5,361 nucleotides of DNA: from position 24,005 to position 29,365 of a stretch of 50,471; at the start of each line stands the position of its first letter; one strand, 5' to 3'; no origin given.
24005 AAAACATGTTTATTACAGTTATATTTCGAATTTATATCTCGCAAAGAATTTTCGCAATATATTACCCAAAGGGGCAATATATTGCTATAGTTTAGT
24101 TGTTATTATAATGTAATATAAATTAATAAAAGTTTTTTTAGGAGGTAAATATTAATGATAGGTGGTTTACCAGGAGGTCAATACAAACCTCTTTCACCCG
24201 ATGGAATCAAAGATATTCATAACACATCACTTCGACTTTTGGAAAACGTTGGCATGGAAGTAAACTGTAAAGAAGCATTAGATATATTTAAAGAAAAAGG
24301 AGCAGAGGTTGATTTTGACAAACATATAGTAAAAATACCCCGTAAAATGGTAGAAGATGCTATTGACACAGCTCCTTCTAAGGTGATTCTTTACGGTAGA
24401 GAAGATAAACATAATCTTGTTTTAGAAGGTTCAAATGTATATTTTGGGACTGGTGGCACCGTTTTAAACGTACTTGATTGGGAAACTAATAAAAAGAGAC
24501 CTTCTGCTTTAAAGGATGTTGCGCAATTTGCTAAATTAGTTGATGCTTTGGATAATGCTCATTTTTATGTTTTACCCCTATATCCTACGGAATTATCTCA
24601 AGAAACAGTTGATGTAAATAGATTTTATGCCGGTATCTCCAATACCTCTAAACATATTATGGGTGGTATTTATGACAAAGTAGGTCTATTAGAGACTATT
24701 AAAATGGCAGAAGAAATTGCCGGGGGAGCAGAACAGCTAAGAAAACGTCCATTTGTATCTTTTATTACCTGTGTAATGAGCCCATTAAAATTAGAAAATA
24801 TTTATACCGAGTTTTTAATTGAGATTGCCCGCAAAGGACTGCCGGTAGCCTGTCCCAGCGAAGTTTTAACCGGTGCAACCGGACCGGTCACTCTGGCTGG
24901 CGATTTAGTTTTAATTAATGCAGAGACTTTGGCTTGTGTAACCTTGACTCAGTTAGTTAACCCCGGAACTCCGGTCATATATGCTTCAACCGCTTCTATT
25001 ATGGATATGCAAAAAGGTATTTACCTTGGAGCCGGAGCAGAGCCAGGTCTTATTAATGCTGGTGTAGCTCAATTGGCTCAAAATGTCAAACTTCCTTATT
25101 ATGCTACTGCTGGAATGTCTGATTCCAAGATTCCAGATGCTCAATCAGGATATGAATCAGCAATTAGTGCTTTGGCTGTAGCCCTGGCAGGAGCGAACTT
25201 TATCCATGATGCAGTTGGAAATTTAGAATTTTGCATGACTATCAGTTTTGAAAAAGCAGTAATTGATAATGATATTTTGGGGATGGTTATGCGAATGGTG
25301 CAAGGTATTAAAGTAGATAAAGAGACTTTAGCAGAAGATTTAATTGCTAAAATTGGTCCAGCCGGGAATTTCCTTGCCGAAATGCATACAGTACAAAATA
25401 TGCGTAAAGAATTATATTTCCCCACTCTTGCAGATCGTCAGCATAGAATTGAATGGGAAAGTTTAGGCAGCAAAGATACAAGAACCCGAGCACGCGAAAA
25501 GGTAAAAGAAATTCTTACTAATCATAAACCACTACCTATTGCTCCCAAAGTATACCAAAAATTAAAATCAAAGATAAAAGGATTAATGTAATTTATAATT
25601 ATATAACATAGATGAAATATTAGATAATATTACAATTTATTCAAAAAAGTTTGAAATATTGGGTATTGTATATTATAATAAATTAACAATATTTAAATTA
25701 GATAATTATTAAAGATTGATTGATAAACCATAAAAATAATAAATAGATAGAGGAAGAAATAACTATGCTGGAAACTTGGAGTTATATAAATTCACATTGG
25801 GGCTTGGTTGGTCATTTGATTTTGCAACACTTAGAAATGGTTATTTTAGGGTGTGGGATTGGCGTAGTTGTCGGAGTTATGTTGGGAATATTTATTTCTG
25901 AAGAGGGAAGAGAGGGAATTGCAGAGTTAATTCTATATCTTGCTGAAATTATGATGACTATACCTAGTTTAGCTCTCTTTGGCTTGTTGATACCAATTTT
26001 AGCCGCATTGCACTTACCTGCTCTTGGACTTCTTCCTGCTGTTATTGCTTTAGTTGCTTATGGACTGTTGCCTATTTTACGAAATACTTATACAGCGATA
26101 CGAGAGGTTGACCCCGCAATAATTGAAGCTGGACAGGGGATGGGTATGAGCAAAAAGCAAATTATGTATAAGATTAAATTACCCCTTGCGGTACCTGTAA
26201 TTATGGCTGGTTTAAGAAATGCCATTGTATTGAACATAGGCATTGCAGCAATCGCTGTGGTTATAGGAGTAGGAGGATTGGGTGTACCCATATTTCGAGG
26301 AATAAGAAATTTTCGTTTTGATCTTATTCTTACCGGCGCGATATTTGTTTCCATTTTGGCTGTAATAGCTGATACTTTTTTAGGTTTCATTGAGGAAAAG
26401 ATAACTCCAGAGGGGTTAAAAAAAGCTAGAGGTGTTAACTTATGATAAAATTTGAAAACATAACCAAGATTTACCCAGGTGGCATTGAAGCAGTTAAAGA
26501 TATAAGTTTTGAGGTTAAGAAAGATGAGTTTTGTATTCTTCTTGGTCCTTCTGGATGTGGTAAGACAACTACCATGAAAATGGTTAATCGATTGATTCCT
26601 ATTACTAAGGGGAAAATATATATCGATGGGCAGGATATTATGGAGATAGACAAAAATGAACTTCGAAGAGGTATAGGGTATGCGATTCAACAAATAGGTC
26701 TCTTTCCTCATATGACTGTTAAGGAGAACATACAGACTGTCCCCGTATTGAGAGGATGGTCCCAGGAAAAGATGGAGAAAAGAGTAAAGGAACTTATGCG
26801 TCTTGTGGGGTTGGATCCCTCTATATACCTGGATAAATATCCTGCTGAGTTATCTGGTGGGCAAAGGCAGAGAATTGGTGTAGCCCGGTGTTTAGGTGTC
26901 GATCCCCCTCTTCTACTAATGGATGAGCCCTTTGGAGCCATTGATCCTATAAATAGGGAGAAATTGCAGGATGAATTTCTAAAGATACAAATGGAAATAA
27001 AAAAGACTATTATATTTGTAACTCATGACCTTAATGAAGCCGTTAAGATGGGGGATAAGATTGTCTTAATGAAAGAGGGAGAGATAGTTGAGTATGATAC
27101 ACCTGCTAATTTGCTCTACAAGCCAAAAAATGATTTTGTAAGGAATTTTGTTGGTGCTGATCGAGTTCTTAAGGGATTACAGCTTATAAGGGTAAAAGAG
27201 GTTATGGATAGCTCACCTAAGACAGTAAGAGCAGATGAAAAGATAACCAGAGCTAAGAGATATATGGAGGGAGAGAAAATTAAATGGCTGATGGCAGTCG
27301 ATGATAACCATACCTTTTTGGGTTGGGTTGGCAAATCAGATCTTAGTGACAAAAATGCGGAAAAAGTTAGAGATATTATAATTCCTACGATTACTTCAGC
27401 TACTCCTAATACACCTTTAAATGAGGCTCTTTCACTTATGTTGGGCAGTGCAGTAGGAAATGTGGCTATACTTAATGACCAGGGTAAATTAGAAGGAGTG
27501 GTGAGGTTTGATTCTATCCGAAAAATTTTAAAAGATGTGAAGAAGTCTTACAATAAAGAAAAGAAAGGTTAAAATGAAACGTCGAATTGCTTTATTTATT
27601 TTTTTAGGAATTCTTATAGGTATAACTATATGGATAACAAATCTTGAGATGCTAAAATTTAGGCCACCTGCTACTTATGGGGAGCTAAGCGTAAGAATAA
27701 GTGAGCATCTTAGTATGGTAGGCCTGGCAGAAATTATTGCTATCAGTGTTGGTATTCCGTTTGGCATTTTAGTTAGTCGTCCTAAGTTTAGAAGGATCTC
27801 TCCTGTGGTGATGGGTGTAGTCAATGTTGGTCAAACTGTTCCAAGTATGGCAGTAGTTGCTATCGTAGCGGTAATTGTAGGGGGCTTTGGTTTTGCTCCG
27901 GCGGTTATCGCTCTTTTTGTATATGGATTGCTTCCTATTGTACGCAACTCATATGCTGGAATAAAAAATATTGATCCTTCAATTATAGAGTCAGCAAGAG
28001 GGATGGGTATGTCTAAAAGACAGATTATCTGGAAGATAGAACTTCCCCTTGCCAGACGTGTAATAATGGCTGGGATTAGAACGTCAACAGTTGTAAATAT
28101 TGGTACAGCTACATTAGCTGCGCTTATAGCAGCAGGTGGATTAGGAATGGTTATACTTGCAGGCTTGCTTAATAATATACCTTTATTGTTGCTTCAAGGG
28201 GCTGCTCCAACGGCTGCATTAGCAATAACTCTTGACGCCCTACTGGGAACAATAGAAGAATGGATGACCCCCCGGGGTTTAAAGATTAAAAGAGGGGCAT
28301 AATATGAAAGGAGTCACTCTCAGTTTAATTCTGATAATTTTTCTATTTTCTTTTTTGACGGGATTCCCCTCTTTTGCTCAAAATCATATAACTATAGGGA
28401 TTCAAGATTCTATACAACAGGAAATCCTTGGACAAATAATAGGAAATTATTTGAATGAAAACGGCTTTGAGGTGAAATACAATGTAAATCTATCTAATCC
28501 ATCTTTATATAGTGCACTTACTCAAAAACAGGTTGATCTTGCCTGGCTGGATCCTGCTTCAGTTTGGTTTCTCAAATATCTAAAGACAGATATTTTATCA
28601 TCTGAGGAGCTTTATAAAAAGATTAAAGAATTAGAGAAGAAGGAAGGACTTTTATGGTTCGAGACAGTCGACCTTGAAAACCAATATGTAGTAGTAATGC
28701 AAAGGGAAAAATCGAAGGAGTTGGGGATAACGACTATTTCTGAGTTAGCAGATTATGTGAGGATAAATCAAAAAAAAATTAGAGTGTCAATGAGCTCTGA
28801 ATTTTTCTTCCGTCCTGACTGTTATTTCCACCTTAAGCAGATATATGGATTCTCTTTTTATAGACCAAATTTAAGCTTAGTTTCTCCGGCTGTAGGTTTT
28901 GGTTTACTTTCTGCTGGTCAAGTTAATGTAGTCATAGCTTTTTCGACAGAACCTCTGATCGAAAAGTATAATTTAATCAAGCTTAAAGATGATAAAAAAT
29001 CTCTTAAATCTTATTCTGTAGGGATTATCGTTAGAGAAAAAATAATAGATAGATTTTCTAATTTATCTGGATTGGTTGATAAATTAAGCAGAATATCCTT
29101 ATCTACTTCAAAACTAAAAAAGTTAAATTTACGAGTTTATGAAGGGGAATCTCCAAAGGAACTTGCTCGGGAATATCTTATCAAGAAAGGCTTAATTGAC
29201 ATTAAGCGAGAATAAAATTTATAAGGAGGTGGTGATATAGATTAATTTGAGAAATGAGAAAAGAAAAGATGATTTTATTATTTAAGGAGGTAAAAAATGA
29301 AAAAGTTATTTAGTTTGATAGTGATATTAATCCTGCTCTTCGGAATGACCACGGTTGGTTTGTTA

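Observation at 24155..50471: Quaternary-amine methyl-oxidation supercluster wired to an HdrB-less HdrA/MvhD/Fdh/MetVF module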

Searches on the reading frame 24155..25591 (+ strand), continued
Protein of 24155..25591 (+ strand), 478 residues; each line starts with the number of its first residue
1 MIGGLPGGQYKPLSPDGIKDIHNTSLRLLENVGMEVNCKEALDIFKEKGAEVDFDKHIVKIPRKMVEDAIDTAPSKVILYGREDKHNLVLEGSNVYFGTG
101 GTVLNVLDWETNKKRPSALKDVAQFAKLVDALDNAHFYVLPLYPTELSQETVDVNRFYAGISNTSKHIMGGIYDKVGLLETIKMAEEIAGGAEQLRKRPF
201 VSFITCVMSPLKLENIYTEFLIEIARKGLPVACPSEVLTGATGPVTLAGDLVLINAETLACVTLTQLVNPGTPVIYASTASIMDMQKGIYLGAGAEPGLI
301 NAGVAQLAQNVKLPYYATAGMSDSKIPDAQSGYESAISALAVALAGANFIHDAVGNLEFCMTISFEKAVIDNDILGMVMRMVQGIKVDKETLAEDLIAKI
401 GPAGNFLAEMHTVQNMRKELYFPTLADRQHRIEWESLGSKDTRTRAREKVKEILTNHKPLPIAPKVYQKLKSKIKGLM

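Call 65: find_encoding_contigs(protein=P0023, flank=10000, max_places=4)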
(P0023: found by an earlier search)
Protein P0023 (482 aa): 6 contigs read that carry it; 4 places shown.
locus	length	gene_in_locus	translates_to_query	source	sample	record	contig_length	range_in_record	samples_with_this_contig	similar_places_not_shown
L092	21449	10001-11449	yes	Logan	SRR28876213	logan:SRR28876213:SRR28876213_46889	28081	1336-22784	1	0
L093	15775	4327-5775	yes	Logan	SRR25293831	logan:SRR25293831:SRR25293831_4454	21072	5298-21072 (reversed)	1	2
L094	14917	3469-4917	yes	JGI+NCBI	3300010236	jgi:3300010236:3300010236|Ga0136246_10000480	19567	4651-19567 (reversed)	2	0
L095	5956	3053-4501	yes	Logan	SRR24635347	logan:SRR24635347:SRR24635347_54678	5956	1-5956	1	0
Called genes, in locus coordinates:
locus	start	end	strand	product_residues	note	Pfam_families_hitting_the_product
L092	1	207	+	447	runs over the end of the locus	PF10114:PocR, PF00165:HTH_AraC, PF12833:HTH_18, PF00165:HTH_AraC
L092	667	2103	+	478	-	PF06253:MTTB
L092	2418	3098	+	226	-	PF00528:BPD_transp_1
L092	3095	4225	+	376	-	PF00005:ABC_tran, PF00571:CBS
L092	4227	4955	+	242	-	PF00528:BPD_transp_1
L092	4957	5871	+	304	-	PF04069:OpuAC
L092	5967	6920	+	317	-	PF04069:OpuAC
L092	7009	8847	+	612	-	PF02730:AFOR_N, PF01314:AFOR_C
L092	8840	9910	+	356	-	PF00465:Fe-ADH, PF13685:Fe-ADH_2, PF25137:ADH_Fe_C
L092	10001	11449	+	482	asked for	PF06253:MTTB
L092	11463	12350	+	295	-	PF00795:CN_hydrolase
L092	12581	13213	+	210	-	PF02607:B12-binding_2, PF02310:B12-binding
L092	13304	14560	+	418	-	PF01266:DAO (weak), PF07992:Pyr_redox_2, PF12831:FAD_oxidored (weak), PF13450:NAD_binding_8, PF00037:Fer4 (weak), PF12797:Fer4_2 (weak), PF12837:Fer4_6 (weak), PF12838:Fer4_7 (weak)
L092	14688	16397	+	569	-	PF01266:DAO (faint), PF07992:Pyr_redox_2, PF00037:Fer4 (weak), PF12837:Fer4_6 (faint), PF13237:Fer4_10 (weak), PF14697:Fer4_21 (faint), PF12838:Fer4_7 (weak), PF13187:Fer4_9 (weak), +1 more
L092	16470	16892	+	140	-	PF02662:FlpD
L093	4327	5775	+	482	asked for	PF06253:MTTB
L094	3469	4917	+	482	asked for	PF06253:MTTB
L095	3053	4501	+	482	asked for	PF06253:MTTB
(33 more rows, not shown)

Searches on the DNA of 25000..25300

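Call 72: search_rna_families(source=window, start=25000, end=25300, threshold=gathering, show_alignments=1)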
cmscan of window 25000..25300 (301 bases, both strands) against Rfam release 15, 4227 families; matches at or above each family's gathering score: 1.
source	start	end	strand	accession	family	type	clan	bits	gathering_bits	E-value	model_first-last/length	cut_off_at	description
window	25115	25214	+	RF02510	PYLIS_3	Cis-reg;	-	64.7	38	3e-13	1-100/100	no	Pyrrolysine insertion sequence mttB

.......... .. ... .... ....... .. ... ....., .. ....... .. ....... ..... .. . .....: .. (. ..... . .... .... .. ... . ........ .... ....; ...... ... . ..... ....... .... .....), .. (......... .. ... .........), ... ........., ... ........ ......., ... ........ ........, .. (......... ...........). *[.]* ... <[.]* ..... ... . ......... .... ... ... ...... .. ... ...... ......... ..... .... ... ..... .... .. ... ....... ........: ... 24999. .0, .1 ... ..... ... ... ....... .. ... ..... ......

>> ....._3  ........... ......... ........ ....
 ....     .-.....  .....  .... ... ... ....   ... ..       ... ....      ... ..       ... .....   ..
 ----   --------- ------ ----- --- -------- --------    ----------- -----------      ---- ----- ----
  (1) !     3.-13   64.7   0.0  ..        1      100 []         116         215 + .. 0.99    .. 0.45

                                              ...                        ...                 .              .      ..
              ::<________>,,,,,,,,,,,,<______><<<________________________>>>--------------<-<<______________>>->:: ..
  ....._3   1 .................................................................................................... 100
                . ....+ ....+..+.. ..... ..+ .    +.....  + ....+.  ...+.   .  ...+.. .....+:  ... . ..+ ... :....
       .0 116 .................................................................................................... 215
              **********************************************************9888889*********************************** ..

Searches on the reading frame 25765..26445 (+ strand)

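Call 3: search_protein_families(library=pfam, proteins=[window:25765-26445:+])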
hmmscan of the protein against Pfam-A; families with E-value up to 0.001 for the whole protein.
window:25765-26445:+ (226 aa): 1 family
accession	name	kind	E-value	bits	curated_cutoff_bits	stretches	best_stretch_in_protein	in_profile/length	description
PF00528.27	BPD_transp_1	-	4.8e-24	85.5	26.4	1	37-213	1-182/184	Binding-protein-dependent transport system inner membrane component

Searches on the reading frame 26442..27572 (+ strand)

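Call 3: search_protein_families(library=pfam, proteins=[window:26442-27572:+])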
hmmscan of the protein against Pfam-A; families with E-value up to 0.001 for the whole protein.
window:26442-27572:+ (376 aa): 3 families
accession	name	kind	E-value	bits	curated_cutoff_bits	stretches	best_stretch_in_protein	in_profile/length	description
PF00005.33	ABC_tran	-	2.4e-34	119.3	25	1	18-164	1-136/137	ABC transporter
PF00571.33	CBS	-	6.5e-16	58.8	24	2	309-364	1-56/57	CBS domain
PF20720.3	nSTAND3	-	0.00039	20.6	27.2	0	17-48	6-37/155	Novel STAND NTPase 3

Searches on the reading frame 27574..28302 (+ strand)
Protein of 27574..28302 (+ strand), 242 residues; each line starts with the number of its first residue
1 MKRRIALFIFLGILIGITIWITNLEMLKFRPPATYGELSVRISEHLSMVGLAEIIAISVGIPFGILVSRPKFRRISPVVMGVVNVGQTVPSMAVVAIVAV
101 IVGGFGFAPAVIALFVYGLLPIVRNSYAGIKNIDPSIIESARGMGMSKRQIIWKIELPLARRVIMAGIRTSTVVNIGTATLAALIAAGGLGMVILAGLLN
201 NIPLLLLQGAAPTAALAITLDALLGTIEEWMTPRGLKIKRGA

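Call 3: search_protein_families(library=pfam, proteins=[window:27574-28302:+])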
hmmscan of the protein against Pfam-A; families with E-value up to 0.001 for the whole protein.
window:27574-28302:+ (242 aa): 1 family
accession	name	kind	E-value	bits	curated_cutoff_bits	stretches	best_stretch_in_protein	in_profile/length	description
PF00528.27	BPD_transp_1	-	1.4e-25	90.6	26.4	1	60-227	1-178/184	Binding-protein-dependent transport system inner membrane component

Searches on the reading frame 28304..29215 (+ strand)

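Call 3: search_protein_families(library=pfam, proteins=[window:28304-29215:+])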
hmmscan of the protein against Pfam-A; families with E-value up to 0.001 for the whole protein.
window:28304-29215:+ (303 aa): 1 family
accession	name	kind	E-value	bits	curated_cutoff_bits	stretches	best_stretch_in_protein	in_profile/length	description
PF04069.17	OpuAC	-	2.5e-34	119.5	21.2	1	28-293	2-256/257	Substrate binding domain of ABC-type glycine betaine transport system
